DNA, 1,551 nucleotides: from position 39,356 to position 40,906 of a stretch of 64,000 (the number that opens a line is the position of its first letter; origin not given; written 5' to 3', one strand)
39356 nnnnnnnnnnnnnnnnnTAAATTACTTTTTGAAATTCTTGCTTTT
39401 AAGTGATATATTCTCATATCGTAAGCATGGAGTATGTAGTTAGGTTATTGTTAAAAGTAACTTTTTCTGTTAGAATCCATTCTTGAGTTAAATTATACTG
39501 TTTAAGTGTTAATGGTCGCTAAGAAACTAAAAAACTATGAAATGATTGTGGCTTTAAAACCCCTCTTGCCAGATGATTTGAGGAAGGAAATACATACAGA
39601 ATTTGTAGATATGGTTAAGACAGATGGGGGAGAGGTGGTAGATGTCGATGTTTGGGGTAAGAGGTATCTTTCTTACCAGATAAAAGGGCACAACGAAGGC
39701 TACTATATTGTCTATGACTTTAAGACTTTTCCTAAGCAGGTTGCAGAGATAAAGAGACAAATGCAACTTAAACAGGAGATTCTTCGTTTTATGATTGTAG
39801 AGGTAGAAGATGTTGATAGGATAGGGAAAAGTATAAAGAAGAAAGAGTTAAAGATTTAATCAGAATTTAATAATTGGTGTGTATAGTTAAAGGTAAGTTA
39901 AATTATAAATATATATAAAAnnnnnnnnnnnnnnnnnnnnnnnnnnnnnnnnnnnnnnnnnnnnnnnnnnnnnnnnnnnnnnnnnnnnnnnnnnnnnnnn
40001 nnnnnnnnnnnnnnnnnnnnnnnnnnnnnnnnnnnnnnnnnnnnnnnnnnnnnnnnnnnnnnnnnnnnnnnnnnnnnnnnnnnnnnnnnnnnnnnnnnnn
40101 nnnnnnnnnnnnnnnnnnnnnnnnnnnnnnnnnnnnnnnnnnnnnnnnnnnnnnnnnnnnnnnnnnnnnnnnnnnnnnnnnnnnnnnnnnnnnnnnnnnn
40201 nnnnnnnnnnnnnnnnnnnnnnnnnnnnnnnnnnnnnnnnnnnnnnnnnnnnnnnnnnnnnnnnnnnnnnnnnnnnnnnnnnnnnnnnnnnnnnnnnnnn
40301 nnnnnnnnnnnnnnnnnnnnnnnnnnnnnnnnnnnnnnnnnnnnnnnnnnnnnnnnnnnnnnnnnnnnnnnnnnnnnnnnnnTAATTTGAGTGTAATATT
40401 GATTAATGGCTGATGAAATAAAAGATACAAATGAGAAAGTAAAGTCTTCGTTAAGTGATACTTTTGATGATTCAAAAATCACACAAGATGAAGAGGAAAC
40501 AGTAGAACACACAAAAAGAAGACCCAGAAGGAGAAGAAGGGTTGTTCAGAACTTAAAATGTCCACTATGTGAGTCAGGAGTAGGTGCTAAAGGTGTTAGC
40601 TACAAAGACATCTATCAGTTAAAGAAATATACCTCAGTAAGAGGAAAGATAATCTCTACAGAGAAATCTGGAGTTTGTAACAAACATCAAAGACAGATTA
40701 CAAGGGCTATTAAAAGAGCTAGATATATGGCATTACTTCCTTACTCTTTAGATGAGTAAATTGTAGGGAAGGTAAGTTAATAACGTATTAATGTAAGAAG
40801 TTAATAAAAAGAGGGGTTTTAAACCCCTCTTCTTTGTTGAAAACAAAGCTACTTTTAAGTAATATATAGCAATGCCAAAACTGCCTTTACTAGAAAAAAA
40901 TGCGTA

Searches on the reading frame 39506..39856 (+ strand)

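Call 30: search_protein_families(library=pfam, proteins=[window:39506-39856:+], max_evalue=0.0001)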
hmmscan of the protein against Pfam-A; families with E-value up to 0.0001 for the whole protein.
window:39506-39856:+ (117 aa): 1 family
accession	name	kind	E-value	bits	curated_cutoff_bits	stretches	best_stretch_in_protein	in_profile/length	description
PF01250.22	Ribosomal_S6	-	8.5e-26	90.4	27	1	10-98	1-89/90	Ribosomal protein S6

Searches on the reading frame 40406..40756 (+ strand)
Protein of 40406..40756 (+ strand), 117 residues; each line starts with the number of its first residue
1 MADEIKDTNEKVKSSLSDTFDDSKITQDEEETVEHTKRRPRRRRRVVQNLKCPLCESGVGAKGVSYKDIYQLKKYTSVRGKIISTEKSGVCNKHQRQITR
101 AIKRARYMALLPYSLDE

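Call 30: search_protein_families(library=pfam, proteins=[window:40406-40756:+], max_evalue=0.0001)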
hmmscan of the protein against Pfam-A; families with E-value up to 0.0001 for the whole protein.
window:40406-40756:+ (117 aa): 1 family
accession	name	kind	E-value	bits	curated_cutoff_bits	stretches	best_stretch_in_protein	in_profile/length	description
PF01084.26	Ribosomal_S18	-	2.4e-20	72.8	21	1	62-111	3-52/52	Ribosomal protein S18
